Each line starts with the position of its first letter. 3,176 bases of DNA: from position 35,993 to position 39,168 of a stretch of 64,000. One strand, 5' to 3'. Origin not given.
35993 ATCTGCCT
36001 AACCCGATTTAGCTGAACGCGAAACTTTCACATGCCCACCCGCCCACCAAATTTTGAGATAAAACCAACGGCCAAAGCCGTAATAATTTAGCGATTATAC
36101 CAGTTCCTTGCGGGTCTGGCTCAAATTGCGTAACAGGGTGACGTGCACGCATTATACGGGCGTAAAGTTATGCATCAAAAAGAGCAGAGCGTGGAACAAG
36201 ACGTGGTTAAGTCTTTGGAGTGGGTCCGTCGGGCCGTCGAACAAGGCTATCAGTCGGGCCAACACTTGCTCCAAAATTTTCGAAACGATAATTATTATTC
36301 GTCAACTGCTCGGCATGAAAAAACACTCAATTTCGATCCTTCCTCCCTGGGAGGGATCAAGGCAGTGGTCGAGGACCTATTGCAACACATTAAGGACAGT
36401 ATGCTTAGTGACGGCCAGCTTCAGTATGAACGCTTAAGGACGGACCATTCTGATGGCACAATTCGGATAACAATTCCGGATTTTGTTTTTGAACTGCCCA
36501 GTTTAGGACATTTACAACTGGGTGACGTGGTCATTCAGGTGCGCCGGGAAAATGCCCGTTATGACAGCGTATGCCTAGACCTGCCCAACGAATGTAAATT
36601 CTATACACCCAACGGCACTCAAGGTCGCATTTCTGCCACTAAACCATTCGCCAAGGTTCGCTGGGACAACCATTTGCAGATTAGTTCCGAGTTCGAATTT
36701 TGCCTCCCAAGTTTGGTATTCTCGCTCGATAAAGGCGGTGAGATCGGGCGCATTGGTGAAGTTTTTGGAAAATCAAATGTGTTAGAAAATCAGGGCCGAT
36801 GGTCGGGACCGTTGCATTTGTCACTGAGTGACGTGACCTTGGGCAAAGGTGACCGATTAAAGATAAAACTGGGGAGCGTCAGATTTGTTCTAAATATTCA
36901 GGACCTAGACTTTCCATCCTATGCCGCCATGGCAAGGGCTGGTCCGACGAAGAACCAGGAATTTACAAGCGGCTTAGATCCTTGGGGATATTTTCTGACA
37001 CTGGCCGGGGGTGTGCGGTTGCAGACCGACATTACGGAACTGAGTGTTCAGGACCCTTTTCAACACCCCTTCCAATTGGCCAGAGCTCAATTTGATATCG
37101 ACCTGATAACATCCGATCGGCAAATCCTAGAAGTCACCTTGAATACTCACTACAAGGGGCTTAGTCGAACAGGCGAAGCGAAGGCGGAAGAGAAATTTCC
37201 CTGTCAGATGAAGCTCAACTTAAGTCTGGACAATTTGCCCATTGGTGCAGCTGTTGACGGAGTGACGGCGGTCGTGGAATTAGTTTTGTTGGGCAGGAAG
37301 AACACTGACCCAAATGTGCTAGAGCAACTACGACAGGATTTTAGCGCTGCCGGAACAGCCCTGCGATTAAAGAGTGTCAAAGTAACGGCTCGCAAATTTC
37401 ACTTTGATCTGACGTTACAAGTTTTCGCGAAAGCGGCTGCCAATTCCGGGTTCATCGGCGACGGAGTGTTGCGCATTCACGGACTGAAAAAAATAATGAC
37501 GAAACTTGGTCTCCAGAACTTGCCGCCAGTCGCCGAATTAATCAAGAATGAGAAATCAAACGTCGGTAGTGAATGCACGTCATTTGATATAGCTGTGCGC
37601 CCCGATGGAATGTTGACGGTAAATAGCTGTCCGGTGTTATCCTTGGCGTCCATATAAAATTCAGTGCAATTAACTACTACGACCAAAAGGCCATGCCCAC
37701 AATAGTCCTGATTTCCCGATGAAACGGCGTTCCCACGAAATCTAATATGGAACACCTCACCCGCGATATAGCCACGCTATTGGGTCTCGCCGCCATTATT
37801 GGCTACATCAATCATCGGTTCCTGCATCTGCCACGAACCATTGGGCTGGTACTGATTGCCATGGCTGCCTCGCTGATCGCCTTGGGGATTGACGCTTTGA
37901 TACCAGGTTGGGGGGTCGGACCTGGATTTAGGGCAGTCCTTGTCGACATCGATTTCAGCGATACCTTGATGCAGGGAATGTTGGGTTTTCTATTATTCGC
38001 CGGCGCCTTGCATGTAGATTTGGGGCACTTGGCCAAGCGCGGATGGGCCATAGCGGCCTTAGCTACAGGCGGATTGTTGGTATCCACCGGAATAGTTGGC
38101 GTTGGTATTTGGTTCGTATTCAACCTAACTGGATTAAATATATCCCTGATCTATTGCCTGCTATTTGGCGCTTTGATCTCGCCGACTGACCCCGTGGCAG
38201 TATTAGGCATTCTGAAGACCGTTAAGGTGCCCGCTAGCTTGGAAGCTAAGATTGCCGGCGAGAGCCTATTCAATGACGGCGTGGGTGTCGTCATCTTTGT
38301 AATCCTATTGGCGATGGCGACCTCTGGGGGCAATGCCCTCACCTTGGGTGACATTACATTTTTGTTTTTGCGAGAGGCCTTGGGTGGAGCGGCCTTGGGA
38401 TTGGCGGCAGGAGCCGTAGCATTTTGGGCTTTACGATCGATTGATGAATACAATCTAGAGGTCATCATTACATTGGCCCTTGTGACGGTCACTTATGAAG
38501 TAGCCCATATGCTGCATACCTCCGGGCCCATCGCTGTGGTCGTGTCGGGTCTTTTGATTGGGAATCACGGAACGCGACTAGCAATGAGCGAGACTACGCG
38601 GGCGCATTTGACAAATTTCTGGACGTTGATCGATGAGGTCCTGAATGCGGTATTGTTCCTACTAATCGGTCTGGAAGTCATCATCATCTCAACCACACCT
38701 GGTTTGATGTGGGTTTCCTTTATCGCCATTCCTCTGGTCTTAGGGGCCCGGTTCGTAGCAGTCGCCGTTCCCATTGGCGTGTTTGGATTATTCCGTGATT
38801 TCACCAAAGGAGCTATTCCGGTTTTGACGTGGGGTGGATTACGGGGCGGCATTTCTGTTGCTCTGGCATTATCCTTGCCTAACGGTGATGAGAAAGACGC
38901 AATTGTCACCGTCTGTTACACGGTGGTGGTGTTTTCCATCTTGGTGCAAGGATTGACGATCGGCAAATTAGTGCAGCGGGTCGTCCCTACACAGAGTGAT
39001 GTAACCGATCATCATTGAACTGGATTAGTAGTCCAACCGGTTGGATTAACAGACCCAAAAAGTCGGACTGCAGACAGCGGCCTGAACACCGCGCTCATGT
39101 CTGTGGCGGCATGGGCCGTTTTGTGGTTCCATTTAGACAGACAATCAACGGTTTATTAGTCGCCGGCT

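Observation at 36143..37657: About 500-aa orphan protein on an AT-rich islet between an SDR and the NhaP antiporter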

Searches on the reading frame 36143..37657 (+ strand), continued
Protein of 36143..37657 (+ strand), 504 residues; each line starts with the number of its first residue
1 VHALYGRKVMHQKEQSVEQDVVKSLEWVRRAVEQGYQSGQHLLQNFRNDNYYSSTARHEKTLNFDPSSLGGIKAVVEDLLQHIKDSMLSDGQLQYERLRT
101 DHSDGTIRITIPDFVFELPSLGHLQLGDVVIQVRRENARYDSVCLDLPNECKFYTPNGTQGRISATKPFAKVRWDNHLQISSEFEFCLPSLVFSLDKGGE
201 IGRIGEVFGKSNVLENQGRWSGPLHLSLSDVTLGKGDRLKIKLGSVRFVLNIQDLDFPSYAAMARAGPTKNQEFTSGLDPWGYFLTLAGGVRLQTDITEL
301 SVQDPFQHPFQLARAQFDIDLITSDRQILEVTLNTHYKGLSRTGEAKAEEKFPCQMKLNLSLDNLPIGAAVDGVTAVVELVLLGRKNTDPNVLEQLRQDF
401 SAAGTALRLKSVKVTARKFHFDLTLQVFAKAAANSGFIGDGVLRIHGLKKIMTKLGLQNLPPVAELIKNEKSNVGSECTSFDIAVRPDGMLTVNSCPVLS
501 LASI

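Call 78: search_protein_families(library=pfam, alignment_id=A5, max_evalue=0.01)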
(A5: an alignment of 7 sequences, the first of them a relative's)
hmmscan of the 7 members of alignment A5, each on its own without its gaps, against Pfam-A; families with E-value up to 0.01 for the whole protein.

A. member 1, P0099 (488 aa): 2 families
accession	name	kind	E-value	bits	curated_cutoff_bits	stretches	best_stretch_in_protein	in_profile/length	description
PF09898.14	DUF2125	-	1e-08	35.6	24.2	1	190-465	40-311/319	Uncharacterized protein conserved in bacteria (DUF2125)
PF06097.16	DUF945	-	0.00078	19.1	26.8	1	146-218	181-251/460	Bacterial protein of unknown function (DUF945)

B. families by the number of members that match (of 7 scanned): 2 families
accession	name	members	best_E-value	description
PF09898.14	DUF2125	4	1e-08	Uncharacterized protein conserved in bacteria (DUF2125)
PF06097.16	DUF945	3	6.8e-05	Bacterial protein of unknown function (DUF945)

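Call 85: find_encoding_contigs(protein=window:36143-37657:+, flank=2000, max_places=6)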
Protein window:36143-37657:+ (504 aa): no gene with exactly this product is on record in the collection.

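Call 87: find_encoding_contigs(protein=P0001, flank=1000, max_places=4)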
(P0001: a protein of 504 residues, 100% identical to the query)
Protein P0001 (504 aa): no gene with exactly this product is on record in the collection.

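Call 88: fold_search(model_id=the predicted structure, library=viral)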
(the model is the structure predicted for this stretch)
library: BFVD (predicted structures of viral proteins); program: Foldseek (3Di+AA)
matches with E <= 10: 518; with E <= 0.001: 0
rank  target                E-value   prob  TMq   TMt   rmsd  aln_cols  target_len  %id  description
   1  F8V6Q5                9.2e-03  0.33  0.15  0.13  21.0       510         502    6  Uncharacterized protein R713c [Acanthamoeba polyphaga mimivirus]
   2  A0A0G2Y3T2            1.1e-02  0.47  0.17  0.10  23.3       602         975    6  Chorein N-terminal domain-containing protein [Acanthamoeba polyphaga mimivirus Kroon]
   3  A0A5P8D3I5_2          2.2e-02  0.96  0.32  0.17  11.0       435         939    6  (no name in the UniProt tables at hand)
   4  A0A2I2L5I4            2.3e-02  0.09  0.09  0.10  24.5       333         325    7  MORN-repeat protein [Orpheovirus IHUMI-LCC2]
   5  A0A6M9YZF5            4.0e-02  0.08  0.10  0.06  32.3       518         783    8  (no name in the UniProt tables at hand)
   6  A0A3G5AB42            7.3e-02  0.13  0.11  0.11  24.7       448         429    7  Uncharacterized protein [Hyperionvirus sp.]
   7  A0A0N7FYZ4            7.6e-02  0.11  0.08  0.13  19.7       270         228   10  (no name in the UniProt tables at hand)
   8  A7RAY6                8.0e-02  0.08  0.12  0.07  25.9       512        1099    6  (no name in the UniProt tables at hand)
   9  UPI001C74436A         8.0e-02  0.06  0.08  0.04  44.0       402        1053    6  (no name look-up for this kind of identifier)
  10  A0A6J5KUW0            1.2e-01  0.11  0.14  0.07  26.7       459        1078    8  Autotransporter beta-domain containing protein [uncultured Caudovirales phage]
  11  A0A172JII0            1.4e-01  0.05  0.09  0.06  30.9       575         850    7  Uncharacterized protein [Bacillus phage AR9]
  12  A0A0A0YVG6            1.5e-01  0.08  0.13  0.07  27.2       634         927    9  Uncharacterized protein [Erwinia phage phiEa2809]
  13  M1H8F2                1.6e-01  0.05  0.08  0.06  25.3       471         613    6  (no name in the UniProt tables at hand)
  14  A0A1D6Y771            1.7e-01  0.12  0.09  0.15  20.9       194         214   12  (no name in the UniProt tables at hand)
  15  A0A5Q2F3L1            1.9e-01  0.04  0.08  0.06  22.9       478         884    7  Bacteriophage T7 tail fibre protein-like N-terminal domain-containing protein [Pectobacterium phage MA13]
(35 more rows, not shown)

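Call 89: search_protein_families(library=ncbifam, proteins=[P0029, P0031, P0099, P0037], max_evalue=0.01)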
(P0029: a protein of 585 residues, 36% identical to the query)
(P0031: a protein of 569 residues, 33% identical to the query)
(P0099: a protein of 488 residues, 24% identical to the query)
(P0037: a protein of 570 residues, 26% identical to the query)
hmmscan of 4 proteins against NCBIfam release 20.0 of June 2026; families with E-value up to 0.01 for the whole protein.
P0029 (585 aa): 2 families
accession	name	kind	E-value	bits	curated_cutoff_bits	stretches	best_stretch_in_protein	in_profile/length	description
NF033786.1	phenyl_MerG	equivalog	8.8e-08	32.4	350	1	45-103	52-110/217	phenylmercury resistance protein MerG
NF038194.1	AlgK_TPR_lipo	equivalog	0.004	15.8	700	1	52-132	363-444/448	alginate biosynthesis TPR repeat lipoprotein AlgK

P0031 (569 aa): 2 families
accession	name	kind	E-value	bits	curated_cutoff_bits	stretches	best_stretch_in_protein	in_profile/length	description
NF033786.1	phenyl_MerG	equivalog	9.3e-06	25.7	350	1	40-97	54-111/217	phenylmercury resistance protein MerG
NF038194.1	AlgK_TPR_lipo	equivalog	0.00088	18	700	1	32-106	348-424/448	alginate biosynthesis TPR repeat lipoprotein AlgK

P0099 (488 aa): 0 families

P0037 (570 aa): 1 family
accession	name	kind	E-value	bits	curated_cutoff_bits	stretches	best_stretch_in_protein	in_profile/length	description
NF033786.1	phenyl_MerG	equivalog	3.4e-06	27.2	350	1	37-90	52-105/217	phenylmercury resistance protein MerG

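Call 90: search_protein_families(library=padloc, proteins=[window:36170-37657:+, P0029], max_evalue=0.01)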
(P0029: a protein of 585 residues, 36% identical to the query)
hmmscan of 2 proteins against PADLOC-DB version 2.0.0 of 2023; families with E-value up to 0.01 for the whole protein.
window:36170-37657:+ (495 aa): 0 families

P0029 (585 aa): 0 families

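Call 91: search_protein_families(library=phrogs, proteins=[window:36170-37657:+, P0029], max_evalue=0.01)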
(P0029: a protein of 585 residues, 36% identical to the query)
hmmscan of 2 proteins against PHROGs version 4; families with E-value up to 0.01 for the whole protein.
window:36170-37657:+ (495 aa): 0 families

P0029 (585 aa): 1 family
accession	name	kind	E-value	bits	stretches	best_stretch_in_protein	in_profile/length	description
phrog_8741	-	unknown function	1.1e-10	42.3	1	32-108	192-268/380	-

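Call 92: find_related_loci(query=A1, collection=metagenome_contigs, flank=2500)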
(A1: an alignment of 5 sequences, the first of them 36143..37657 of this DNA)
Query A1 (504 aa) in metagenome_contigs; peptide patterns used: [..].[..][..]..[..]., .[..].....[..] (x = any residue, [..] = any of these).
517 stretches matched a pattern; 1 encode a relative of the query (tblastn E <= 1e-3); 1 distinct loci.
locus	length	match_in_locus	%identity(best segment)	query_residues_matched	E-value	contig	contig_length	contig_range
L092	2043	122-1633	90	1-504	0e+0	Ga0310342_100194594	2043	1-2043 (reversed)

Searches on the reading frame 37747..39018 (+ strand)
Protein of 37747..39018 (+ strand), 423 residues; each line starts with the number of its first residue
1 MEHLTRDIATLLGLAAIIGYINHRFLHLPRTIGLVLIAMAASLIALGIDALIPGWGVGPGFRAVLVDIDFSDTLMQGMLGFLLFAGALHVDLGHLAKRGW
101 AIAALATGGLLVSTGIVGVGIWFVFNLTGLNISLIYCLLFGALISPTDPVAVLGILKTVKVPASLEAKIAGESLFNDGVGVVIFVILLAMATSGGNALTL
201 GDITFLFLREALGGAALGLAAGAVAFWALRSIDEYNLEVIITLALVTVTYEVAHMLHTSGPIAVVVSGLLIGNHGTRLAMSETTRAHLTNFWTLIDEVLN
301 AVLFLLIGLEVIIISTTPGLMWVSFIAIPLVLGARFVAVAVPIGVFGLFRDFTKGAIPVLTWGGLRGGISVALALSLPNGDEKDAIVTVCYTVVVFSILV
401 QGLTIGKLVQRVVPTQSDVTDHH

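Call 3: search_protein_families(library=pfam, proteins=[window:37747-39018:+], max_evalue=1)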
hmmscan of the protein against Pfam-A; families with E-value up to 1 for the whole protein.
window:37747-39018:+ (423 aa): 1 family
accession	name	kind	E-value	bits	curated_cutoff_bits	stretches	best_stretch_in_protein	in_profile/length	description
PF00999.27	Na_H_Exchanger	-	2.7e-52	178.3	26.2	1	14-410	2-374/375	Sodium/hydrogen exchanger, transmembrane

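Call 56: find_related_loci(query=window:37747-39015:+, collection=genome_contigs, flank=7000)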
Query window:37747-39015:+ (423 aa) in genome_contigs; peptide patterns used: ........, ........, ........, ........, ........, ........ (x = any residue, [..] = any of these).
600 stretches matched a pattern (row limit reached: there are more); 590 encode a relative of the query (tblastn E <= 1e-3); the best 80 are kept; 80 distinct loci.
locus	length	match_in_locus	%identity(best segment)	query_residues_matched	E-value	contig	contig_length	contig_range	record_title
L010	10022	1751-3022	81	1-422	0e+0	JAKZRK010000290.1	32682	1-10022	MAG: Alphaproteobacteria bacterium isolate Langseth_MAG_00005 Langseth_MAG_00005_000000000290, whole genome shotgun sequ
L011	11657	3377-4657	81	1-422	0e+0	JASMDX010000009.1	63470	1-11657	MAG: Alphaproteobacteria bacterium isolate ETNP3_MAG_51 c_000000187835, whole genome shotgun sequence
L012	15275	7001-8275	81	1-423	0e+0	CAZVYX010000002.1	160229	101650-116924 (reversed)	MAG TPA_asm: uncultured Rhodospirillaceae bacterium isolate SRP200020_co2_21 genome assembly, contig: NODE_56_length_160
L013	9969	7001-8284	80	1-422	0e+0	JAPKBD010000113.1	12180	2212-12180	MAG: Alphaproteobacteria bacterium isolate ANT-29 NODE_4140_length_12180_cov_4.941856, whole genome shotgun sequence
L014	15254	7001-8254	62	1-416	3e-163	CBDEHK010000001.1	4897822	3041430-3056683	MAG: Alphaproteobacteria bacterium isolate b8b7b69a-d3a0-4c11-b006-0a04b1716f3a genome assembly, contig: contig_1, whole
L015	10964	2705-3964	62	1-417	1e-162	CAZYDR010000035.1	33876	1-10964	MAG TPA_asm: uncultured Alphaproteobacteria bacterium isolate SRP308112_co1_372 genome assembly, contig: NODE_1586_lengt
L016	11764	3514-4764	64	1-417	4e-159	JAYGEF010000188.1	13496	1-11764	MAG: Alphaproteobacteria bacterium isolate OC6_3000m_MAG_168 OC6_3000m_contig_1017406, whole genome shotgun sequence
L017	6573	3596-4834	60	19-421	3e-153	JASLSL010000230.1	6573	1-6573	MAG: Alphaproteobacteria bacterium isolate Arabian12_MAG_54 c_000001418966, whole genome shotgun sequence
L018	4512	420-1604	61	19-413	5e-155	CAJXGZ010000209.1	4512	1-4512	MAG TPA_asm: uncultured Rhodospirillales bacterium isolate SRR4028170_bin.18_MetaBAT_v2.12.1_MAG genome assembly, contig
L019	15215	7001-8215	62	1-404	1e-150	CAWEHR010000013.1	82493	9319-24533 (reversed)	MAG: uncultured Gammaproteobacteria bacterium isolate MFD09779.bin.1.234 genome assembly, contig: contig_82116, whole ge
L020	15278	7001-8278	82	1-423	0e+0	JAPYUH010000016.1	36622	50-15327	MAG: Alphaproteobacteria bacterium isolate PW8.maxbin2.065_sub PW8_1360_length_36622_cov_16.748325, whole genome shotgun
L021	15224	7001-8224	61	9-413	5e-148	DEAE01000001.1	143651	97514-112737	MAG TPA_asm: Acidobacteria bacterium UBA2990 UBA2990_contig_5296, whole genome shotgun sequence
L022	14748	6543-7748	59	14-413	1e-145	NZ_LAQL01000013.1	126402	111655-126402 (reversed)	Kiloniella spongiae strain MEBiC09566 contig13, whole genome shotgun sequence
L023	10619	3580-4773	58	19-413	1e-144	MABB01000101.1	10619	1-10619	Rhodospirillales bacterium 47_12_T64 BD02T64_scaffold_4289, whole genome shotgun sequence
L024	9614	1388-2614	61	7-410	6e-142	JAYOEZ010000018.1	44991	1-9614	MAG: Alphaproteobacteria bacterium isolate 139552_S154_concoct_bins.tsv.149_sub NODE_796_length_44991_cov_8.316361, whol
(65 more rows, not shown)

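Call 80: search_protein_families(library=pfam, proteins=[L020:4536-5189:+], max_evalue=0.001)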
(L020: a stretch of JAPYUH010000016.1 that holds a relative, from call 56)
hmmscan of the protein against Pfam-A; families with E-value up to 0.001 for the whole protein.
L020:4536-5189:+ (217 aa): 2 families
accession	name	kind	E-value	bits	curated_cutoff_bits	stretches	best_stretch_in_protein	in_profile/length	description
PF00512.31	HisKA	-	1e-07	32.3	26.9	1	2-56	16-66/66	His Kinase A (phospho-acceptor) domain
PF02518.31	HATPase_c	-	2e-07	31.9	26.4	1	106-214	5-110/111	Histidine kinase-, DNA gyrase B-, and HSP90-like ATPase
